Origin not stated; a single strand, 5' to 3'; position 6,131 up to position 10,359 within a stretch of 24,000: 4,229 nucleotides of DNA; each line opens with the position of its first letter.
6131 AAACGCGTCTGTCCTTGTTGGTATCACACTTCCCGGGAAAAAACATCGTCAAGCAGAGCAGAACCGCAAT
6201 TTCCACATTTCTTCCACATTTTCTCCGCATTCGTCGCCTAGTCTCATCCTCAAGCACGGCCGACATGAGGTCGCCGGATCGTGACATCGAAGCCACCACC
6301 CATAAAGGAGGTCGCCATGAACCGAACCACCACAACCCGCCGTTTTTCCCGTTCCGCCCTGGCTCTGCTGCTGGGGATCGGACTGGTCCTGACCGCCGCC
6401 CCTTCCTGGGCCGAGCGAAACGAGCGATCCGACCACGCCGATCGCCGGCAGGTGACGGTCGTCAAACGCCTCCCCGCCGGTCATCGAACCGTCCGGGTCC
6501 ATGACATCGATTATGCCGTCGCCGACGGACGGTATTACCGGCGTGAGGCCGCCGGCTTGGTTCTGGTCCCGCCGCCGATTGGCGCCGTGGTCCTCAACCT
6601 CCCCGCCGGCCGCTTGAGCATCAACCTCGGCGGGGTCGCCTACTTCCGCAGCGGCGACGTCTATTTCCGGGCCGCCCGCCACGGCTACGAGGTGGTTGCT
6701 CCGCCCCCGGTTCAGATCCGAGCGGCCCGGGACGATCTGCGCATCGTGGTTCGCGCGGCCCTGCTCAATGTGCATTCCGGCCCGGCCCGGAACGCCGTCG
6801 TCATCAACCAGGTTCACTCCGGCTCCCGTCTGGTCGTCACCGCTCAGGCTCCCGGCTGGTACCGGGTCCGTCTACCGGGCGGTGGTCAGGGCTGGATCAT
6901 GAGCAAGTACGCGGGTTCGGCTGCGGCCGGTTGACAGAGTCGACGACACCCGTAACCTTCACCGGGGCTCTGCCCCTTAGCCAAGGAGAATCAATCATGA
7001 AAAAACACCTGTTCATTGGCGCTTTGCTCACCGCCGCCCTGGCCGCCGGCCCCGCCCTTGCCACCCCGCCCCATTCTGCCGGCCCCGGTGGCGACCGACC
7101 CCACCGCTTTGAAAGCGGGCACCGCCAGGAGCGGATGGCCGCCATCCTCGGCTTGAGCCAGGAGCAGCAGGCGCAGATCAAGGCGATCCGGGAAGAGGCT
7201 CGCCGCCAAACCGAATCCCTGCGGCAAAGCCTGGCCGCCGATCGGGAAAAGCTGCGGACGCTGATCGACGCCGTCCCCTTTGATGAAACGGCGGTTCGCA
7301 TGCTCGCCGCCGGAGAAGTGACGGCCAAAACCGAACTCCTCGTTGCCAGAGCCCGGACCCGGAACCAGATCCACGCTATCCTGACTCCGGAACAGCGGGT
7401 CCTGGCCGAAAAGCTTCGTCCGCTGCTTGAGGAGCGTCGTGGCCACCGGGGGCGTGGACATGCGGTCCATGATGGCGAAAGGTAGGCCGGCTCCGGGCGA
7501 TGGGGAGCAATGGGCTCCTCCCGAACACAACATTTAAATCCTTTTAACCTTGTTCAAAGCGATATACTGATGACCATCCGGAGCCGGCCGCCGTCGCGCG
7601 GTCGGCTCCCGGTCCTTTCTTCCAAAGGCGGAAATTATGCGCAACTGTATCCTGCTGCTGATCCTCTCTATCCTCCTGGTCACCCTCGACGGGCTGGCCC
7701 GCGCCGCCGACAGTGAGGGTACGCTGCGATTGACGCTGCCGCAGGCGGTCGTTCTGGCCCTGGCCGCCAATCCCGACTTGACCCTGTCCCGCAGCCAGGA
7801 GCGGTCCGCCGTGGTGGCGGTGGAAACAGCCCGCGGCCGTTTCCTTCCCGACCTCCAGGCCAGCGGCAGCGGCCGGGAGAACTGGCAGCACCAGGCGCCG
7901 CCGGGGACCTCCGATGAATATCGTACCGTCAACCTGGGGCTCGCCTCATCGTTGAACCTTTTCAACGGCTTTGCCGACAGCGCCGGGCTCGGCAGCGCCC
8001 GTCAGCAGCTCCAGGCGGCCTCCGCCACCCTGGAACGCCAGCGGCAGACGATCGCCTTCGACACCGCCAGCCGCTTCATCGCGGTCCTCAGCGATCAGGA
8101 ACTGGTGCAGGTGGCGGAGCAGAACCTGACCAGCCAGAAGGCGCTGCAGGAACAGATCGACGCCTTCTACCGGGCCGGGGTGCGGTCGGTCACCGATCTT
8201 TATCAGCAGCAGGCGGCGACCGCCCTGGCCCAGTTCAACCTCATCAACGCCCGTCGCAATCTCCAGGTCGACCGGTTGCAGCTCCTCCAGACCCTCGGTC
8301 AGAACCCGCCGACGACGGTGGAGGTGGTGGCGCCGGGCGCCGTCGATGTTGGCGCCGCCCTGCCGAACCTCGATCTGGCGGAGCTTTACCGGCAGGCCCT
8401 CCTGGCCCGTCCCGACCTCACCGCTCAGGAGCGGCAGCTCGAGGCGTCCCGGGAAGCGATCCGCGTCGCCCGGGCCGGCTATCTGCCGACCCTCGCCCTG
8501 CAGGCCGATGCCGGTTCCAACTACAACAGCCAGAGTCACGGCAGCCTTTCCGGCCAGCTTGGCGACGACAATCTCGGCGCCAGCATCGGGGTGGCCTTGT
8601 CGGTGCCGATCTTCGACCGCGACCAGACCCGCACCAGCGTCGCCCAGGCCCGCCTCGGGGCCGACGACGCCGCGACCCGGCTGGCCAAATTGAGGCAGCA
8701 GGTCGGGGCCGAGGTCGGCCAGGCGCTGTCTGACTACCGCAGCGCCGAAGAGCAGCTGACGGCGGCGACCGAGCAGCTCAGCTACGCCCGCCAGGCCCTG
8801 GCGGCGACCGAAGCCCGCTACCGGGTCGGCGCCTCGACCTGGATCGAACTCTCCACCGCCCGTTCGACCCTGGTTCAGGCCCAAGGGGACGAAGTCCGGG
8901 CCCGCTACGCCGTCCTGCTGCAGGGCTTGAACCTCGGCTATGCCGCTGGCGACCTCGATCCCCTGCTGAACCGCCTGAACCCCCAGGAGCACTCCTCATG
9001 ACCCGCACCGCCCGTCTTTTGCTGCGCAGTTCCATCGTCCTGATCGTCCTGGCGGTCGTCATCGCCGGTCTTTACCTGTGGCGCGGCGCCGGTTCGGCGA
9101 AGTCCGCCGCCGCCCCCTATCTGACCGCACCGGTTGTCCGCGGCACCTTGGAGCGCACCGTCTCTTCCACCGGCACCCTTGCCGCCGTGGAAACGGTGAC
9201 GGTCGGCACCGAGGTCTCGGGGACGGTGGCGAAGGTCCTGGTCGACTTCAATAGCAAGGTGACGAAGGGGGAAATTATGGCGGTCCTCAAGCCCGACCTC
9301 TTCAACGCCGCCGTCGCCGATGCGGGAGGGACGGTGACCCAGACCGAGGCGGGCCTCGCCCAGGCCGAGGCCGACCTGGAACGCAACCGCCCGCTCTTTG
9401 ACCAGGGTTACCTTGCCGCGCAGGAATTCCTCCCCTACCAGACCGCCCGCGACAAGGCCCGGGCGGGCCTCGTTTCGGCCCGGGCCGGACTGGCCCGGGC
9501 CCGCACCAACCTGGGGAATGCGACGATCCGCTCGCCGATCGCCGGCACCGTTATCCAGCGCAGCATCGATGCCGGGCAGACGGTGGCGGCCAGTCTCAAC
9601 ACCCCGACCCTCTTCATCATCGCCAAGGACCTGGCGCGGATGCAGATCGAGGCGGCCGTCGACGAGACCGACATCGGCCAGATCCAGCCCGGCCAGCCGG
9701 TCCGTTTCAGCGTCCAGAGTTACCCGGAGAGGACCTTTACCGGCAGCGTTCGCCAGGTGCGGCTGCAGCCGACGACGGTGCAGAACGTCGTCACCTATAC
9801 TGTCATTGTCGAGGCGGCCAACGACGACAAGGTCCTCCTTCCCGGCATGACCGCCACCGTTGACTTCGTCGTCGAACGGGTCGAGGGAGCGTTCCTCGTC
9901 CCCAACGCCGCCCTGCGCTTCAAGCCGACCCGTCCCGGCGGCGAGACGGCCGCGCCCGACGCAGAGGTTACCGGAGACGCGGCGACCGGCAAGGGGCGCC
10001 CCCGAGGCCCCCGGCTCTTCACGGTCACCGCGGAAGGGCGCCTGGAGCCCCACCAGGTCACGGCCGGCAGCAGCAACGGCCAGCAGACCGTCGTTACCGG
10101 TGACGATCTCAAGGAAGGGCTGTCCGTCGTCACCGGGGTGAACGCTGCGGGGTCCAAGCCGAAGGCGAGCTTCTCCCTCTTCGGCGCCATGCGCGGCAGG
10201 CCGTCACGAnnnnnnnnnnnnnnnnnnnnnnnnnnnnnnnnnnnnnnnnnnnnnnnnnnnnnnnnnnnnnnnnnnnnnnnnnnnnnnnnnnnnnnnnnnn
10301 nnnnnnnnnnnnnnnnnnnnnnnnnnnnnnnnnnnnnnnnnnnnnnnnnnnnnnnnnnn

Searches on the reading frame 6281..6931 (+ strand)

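Call 28: search_protein_families(library=pfam, proteins=[window:6281-6931:+])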
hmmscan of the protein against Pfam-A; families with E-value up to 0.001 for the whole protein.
window:6281-6931:+ (217 aa): 3 families
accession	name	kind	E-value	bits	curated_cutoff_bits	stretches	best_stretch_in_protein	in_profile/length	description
PF20125.4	DUF6515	-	1.4e-13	51.5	24.9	1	61-141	51-131/179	Family of unknown function (DUF6515)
PF08239.17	SH3_3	-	8.8e-09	35.9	27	1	162-210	3-52/54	Bacterial SH3 domain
PF06347.19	SH3_4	-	6.4e-06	26.3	24.1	1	161-208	4-51/56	Bacterial SH3 domain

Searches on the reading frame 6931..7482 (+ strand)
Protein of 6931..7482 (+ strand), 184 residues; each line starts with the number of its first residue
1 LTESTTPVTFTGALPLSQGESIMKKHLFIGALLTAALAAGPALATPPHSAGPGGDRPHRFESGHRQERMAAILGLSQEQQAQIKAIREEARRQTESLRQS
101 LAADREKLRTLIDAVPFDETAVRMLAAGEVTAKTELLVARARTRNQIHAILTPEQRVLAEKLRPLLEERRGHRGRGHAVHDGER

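Call 28: search_protein_families(library=pfam, proteins=[window:6931-7482:+])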
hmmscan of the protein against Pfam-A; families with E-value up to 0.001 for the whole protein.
window:6931-7482:+ (184 aa): 2 families
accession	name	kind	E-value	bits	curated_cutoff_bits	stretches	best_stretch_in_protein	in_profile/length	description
PF07813.17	LTXXQ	-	5.9e-15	56.2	24.3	1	63-162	3-99/100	LTXXQ motif family protein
PF13801.11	Metal_resist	-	1.5e-14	54.7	29.2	1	32-156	7-123/125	Heavy-metal resistance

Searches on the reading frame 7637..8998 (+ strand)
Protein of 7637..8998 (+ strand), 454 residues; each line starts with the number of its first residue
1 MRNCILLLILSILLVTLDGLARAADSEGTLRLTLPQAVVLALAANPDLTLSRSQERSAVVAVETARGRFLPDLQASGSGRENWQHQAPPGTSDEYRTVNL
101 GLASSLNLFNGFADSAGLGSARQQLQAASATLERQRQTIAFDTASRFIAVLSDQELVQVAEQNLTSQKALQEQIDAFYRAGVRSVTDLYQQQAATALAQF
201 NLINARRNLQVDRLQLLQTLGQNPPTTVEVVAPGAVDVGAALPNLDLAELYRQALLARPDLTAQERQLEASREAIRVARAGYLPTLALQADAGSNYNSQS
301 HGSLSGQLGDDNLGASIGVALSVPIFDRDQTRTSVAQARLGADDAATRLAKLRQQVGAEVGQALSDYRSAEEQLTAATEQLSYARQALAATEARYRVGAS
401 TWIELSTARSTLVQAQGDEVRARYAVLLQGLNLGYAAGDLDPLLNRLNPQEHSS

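Call 28: search_protein_families(library=pfam, proteins=[window:7637-8998:+])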
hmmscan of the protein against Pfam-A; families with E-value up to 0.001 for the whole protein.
window:7637-8998:+ (454 aa): 1 family
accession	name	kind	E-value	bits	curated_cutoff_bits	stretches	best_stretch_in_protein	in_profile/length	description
PF02321.23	OEP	-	8.5e-60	202.2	22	2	247-436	1-185/187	Outer membrane efflux protein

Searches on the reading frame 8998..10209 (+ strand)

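Call 28: search_protein_families(library=pfam, proteins=[window:8998-10209:+])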
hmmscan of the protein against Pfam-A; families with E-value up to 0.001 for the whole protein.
window:8998-10209:+ (404 aa): 2 families
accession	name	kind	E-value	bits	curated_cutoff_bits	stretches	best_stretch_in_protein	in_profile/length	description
PF16576.10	HlyD_D23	-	2.9e-21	76.2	30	1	51-286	2-214/214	Barrel-sandwich domain of CusB or HlyD membrane-fusion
PF13437.12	HlyD_3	-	3.2e-13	50.8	22.2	1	176-283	1-106/106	HlyD family secretion protein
